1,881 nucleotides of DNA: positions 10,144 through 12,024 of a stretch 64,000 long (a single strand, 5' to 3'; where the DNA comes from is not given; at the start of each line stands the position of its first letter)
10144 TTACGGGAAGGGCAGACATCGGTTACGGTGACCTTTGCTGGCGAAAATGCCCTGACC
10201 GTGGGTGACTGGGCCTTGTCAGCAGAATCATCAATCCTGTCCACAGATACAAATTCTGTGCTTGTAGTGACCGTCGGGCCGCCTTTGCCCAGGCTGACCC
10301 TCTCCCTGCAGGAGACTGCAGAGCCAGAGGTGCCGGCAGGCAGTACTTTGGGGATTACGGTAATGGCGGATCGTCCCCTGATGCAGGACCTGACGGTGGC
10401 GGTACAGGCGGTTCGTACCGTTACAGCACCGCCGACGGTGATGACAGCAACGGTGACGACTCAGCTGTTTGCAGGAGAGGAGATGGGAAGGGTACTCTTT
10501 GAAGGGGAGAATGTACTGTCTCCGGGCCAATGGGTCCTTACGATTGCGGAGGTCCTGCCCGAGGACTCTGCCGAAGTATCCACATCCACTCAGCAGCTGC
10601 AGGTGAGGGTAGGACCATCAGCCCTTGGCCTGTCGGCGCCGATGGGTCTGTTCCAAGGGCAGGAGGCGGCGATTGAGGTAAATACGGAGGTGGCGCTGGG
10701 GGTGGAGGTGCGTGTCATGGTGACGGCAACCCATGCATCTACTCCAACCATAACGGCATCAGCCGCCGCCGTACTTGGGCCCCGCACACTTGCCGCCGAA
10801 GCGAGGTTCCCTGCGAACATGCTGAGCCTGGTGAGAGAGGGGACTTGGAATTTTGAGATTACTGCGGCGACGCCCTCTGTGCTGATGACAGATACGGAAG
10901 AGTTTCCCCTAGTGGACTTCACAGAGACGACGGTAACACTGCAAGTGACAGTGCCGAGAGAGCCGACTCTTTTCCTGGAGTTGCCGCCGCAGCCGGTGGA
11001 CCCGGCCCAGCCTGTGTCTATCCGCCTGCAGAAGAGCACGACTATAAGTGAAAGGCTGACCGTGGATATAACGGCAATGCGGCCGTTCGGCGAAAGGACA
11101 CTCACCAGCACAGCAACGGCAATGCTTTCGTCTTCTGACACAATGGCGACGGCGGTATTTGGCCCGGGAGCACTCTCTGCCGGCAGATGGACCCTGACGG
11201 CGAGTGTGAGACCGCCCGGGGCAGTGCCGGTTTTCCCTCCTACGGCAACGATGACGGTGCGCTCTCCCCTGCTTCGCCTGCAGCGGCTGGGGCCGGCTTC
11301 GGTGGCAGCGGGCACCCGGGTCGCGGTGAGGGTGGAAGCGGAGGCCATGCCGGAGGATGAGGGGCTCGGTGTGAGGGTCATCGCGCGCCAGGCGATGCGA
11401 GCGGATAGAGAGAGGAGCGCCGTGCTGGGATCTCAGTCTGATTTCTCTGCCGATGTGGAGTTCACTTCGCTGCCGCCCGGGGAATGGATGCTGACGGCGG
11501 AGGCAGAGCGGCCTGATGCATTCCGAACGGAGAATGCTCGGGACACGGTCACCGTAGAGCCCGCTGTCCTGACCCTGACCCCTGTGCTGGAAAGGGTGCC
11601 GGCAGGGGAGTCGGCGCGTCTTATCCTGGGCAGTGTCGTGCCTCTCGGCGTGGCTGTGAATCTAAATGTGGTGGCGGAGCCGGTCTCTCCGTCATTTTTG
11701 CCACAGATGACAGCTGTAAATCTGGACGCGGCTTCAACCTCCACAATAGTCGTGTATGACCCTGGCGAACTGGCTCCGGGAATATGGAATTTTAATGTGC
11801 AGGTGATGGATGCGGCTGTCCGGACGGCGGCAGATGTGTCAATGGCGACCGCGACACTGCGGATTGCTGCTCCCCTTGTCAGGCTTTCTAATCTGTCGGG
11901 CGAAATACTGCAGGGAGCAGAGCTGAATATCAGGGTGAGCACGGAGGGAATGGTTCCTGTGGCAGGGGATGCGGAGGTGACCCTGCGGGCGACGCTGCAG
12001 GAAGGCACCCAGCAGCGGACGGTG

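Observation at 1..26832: Head-to-tail array of four giant paralogous genes for secreted poly-beta-propeller / Ig-like / dockerin-like proteins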

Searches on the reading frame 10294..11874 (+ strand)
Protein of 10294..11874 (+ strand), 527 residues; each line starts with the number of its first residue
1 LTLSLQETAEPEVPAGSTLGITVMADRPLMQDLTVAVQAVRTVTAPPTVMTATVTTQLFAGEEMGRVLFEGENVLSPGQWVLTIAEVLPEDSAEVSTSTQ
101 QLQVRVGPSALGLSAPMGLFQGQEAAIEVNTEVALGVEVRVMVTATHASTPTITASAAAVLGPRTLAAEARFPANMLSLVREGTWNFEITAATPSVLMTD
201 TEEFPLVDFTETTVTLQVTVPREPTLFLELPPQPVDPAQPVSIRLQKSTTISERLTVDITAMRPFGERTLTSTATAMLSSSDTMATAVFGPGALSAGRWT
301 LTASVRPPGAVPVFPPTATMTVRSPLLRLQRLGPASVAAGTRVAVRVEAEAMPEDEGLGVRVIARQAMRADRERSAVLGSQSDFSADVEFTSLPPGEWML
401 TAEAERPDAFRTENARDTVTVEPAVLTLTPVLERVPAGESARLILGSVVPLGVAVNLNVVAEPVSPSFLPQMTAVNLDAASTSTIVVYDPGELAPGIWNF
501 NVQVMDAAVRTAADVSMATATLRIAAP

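Call 18: search_protein_families(library=pfam, proteins=[window:10294-11874:+], max_evalue=10)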
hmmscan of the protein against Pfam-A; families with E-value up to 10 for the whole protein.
seq(527 aa): 1 family
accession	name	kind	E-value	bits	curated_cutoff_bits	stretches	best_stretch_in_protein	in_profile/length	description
PF22433.2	MtxA_IG-like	-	0.058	13.7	26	1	479-507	39-67/83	Magnetotaxis protein MtxA, Immunoglobulin-like domain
